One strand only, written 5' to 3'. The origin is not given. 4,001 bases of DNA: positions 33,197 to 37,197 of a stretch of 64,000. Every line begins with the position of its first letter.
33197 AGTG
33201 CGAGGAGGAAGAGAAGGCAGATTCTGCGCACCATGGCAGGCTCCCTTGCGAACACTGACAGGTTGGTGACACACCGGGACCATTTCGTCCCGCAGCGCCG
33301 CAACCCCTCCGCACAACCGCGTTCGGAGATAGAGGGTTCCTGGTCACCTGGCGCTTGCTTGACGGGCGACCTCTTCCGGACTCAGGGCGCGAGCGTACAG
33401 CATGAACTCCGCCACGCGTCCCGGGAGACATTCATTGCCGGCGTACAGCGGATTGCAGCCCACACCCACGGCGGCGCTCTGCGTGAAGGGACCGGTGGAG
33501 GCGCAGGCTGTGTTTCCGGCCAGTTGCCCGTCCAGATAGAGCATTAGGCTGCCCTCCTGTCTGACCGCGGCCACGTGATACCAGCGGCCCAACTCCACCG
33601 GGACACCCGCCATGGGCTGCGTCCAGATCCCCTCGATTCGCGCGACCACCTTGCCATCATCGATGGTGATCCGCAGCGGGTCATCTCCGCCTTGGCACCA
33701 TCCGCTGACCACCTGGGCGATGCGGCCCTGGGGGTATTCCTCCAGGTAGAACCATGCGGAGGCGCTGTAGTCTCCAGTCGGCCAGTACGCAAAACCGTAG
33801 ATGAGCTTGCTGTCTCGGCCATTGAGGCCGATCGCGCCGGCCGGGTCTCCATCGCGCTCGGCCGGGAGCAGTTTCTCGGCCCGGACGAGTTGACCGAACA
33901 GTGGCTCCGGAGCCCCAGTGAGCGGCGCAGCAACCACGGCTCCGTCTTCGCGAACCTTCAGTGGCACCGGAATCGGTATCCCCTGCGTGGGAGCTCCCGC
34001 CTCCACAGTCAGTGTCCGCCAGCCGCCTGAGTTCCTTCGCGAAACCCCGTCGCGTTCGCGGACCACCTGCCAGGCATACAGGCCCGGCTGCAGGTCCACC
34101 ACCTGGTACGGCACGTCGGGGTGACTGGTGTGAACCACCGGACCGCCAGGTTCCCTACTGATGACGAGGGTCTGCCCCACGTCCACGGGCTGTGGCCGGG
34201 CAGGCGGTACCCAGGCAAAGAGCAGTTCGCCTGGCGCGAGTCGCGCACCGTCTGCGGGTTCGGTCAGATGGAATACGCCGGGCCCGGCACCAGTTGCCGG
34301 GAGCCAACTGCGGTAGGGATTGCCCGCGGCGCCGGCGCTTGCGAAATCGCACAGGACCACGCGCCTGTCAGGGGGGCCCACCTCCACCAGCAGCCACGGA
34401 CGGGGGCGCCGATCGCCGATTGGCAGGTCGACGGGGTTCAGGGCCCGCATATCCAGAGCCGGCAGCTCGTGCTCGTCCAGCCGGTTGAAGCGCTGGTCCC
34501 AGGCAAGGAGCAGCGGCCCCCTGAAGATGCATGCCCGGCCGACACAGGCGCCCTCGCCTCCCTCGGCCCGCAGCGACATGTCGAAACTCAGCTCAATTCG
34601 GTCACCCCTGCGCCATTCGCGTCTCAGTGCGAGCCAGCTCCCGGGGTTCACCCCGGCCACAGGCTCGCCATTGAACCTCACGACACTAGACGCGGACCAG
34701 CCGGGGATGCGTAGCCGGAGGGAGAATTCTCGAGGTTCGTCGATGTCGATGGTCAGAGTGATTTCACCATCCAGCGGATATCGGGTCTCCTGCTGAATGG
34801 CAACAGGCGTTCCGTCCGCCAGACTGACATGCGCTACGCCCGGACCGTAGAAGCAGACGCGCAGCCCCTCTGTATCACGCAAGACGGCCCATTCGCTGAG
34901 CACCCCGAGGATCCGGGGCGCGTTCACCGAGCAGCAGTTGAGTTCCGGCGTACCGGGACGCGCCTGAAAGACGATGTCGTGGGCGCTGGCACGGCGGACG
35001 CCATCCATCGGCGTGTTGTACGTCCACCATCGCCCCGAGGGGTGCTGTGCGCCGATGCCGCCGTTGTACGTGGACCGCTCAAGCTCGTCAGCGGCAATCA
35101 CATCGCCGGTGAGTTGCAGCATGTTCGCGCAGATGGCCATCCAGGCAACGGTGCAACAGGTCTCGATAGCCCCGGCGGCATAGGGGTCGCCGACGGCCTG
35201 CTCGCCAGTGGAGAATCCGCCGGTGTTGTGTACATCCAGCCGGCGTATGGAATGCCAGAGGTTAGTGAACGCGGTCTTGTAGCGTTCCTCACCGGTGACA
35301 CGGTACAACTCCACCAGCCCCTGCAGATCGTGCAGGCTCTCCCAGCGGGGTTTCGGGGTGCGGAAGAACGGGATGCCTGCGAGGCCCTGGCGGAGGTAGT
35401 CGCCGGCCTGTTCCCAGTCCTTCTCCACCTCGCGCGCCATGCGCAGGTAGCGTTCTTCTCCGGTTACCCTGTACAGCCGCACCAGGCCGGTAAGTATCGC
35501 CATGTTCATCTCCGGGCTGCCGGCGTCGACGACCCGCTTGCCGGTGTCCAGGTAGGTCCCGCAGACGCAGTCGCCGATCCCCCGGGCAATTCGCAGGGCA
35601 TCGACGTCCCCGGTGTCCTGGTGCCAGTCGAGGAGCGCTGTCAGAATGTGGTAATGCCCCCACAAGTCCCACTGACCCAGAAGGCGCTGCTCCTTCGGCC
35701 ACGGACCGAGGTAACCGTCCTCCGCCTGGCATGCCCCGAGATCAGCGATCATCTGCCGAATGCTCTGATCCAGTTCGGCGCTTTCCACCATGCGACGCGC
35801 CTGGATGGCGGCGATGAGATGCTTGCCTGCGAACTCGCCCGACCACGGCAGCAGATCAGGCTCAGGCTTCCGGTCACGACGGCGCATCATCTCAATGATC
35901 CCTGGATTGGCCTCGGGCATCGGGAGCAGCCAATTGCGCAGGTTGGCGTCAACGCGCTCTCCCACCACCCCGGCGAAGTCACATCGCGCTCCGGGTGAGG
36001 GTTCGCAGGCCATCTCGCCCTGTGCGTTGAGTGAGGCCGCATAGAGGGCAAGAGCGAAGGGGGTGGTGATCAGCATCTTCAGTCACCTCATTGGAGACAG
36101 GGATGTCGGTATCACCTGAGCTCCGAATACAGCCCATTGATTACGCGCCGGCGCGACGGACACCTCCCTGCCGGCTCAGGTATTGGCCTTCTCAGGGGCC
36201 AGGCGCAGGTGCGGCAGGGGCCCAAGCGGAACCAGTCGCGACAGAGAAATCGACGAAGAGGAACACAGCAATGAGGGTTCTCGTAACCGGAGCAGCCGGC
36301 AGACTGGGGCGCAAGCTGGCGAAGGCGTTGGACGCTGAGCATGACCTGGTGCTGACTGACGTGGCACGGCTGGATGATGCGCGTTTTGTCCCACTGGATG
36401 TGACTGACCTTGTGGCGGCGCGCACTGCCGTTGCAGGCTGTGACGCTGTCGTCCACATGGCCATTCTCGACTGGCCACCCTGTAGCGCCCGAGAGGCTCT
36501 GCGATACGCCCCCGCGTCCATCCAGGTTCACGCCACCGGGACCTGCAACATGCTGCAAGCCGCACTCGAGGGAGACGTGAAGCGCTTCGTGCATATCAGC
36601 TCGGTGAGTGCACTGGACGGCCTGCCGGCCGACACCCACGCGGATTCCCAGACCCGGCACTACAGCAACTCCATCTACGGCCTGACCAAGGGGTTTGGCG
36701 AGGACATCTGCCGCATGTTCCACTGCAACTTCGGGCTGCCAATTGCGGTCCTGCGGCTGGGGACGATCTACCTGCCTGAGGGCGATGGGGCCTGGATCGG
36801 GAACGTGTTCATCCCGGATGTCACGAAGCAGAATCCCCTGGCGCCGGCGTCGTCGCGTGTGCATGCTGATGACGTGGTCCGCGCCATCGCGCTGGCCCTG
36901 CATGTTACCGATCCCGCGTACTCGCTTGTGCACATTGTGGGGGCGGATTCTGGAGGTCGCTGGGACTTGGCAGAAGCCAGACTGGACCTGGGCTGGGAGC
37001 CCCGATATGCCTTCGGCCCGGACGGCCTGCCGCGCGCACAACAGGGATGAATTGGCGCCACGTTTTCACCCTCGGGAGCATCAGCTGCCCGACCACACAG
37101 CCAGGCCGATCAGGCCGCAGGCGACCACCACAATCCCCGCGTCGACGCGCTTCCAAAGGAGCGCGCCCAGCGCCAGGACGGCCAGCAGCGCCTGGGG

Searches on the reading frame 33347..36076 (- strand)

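Call 17: search_protein_families(library=pfam, proteins=[window:33347-36076:-], max_evalue=0.00001)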
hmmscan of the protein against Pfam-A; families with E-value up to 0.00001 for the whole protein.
window:33347-36076:- (910 aa): 3 families
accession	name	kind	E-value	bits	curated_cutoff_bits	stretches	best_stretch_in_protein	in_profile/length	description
PF07944.18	Beta-AFase-like_GH127_cat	-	2.9e-43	148.7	24.9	1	77-388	54-369/376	Beta-L-arabinofuranosidase, GH127 catalytic domain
PF20736.2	Glyco_hydro127M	-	1.4e-21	76.8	24.2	1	405-500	2-95/95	Beta-L-arabinofuranosidase, GH127 middle domain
PF13385.13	Laminin_G_3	-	1e-19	71.6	27.6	1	763-904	12-151/151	Concanavalin A-like lectin/glucanases superfamily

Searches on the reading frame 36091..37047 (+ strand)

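Call 18: search_protein_families(library=pfam, proteins=[window:36091-37047:+], max_evalue=0.00001)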
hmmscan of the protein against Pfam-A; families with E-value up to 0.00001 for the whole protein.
window:36091-37047:+ (319 aa): 6 families
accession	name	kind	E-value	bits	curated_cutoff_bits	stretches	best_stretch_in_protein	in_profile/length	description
PF01370.27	Epimerase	-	2.8e-24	86.3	20.9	1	63-271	1-226/240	NAD dependent epimerase/dehydratase family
PF16363.11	GDP_Man_Dehyd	-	3.7e-12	46.8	27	1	95-230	52-187/332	GDP-mannose 4,6 dehydratase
PF04321.23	RmlD_sub_bind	-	3.3e-11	43.2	27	1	61-232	1-157/287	RmlD substrate binding domain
PF13460.12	NAD_binding_10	-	2.9e-10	40.7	27.2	1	67-190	1-119/184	NAD(P)H-binding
PF01073.25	3Beta_HSD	-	1.4e-07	31.2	22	1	65-177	2-122/280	3-beta hydroxysteroid dehydrogenase/isomerase family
PF07993.18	NAD_binding_4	-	7.2e-07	29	20.1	1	143-233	108-214/258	Male sterility protein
